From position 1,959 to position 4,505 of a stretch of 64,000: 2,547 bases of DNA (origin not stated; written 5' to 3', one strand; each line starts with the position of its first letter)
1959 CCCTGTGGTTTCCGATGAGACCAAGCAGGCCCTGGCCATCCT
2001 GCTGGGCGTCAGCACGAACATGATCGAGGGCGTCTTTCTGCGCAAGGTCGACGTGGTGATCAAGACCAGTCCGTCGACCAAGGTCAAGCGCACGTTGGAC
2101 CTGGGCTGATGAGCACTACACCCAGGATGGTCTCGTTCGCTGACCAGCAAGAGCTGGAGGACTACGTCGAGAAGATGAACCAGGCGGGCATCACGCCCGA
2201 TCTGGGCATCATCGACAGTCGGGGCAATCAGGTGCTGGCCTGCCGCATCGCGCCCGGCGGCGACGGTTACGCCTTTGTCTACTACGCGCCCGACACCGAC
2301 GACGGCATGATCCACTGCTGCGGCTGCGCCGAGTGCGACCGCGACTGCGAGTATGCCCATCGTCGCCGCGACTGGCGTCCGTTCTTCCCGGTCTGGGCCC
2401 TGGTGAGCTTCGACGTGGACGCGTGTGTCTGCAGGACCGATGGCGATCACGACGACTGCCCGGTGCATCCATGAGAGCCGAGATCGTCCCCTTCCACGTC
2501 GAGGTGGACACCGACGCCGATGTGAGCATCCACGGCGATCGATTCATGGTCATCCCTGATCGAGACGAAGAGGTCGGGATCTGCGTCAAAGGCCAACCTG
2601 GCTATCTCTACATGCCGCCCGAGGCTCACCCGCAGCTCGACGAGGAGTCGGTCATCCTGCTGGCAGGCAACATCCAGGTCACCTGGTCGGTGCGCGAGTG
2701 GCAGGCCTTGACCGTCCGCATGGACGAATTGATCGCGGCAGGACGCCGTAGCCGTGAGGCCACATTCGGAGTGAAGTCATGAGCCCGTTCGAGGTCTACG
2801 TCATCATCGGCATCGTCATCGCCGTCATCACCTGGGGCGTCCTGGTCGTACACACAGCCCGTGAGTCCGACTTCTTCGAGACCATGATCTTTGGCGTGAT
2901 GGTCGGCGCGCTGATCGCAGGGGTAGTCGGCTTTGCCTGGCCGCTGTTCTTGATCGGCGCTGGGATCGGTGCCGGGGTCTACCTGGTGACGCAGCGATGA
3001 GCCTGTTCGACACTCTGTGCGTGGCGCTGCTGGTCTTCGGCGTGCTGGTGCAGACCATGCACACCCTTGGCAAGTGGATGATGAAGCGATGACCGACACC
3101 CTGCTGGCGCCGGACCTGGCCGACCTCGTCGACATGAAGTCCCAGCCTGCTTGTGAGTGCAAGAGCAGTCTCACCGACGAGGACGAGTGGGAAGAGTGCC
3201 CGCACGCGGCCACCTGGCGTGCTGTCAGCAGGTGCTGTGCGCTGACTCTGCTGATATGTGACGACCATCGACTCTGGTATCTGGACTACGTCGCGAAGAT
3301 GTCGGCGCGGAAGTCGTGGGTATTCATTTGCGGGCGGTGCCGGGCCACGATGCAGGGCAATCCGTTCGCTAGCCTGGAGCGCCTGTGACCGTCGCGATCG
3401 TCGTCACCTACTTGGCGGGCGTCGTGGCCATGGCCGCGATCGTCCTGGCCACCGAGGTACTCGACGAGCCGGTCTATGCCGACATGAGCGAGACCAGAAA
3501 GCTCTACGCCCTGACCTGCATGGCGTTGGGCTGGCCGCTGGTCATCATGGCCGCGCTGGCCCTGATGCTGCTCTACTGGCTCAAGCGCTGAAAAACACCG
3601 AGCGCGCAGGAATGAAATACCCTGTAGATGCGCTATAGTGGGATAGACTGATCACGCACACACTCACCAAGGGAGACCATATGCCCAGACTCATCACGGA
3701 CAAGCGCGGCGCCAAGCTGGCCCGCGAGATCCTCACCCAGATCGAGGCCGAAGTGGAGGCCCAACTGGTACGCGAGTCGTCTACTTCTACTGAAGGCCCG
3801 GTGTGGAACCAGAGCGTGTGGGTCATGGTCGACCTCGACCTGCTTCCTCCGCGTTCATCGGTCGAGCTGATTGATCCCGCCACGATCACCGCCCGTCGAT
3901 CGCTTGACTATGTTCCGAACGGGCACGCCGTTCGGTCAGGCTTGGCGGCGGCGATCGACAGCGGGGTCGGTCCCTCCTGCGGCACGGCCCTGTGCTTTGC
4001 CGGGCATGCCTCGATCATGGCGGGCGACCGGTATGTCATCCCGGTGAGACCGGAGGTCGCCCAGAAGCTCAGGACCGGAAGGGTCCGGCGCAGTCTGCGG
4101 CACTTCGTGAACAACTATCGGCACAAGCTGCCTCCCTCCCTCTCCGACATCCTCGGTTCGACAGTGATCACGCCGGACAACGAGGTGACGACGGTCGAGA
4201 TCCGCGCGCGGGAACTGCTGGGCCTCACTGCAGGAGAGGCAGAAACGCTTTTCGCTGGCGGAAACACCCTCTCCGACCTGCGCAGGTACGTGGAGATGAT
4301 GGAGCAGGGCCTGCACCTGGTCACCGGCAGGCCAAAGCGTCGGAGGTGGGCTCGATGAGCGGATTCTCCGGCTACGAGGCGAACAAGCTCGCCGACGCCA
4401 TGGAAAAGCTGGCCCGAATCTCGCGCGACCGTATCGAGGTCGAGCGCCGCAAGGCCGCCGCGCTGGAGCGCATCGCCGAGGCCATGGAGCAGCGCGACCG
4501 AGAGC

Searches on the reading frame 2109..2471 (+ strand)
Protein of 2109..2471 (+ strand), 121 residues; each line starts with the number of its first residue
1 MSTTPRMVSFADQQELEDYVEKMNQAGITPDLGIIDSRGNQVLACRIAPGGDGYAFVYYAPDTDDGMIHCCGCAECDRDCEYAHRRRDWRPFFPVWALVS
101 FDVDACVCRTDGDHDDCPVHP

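Call 39: search_protein_families(library=pfam, alignment_id=A1, max_evalue=0.01)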
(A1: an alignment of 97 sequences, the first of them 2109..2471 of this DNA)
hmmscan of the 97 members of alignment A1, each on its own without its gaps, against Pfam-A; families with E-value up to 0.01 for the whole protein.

A. member 1, window:2109-2471:+ (121 aa): 0 families

B. families by the number of members that match (of 97 scanned): 34 families (the first 25 are shown)
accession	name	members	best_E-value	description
PF23918.1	DUF7257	2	3.2e-56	Domain of unknown function (DUF7257)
PF23883.1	DUF7236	2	6.9e-53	Family of unknown function (DUF7236)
PF23890.1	DUF7242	1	5.8e-123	Family of unknown function (DUF7242)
PF23909.1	DUF7251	1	6.1e-103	Family of unknown function (DUF7251)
PF23968.1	Phage_cement_3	1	2.9e-97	Phage cement protein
PF24232.1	DUF7445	1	1.6e-59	Family of unknown function (DUF7445)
PF23874.1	Phage_Hfq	1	1.8e-45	Hfq-like protein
PF23897.1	DUF7245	1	2.3e-44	Family of unknown function (DUF7245)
PF19563.4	DUF6085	1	1.2e-42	Family of unknown function (DUF6085)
PF23875.1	DUF7229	1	1.8e-37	Domain of unknown function (DUF7229)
PF23814.1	DUF7185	1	6.2e-33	Family of unknown function (DUF7185)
PF24000.1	DUF7316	1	2.2e-29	Family of unknown function (DUF7316)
PF25186.1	Tad4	1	1.5e-22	Type I Thoeris inhibitor Tad4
PF04120.17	Iron_permease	1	3.4e-20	Low affinity iron permease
PF23802.1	DUF7178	1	1.5e-10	Family of unknown function (DUF7178)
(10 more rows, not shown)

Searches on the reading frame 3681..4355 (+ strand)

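Call 40: search_protein_families(library=pfam, proteins=[window:3681-4355:+], max_evalue=0.1)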
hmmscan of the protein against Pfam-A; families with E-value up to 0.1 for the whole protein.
window:3681-4355:+ (225 aa): 1 family
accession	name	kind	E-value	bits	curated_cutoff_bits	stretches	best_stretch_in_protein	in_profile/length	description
PF23826.1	DUF7196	-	0.057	14.1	27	0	155-202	16-62/68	Domain of unknown function (DUF7196)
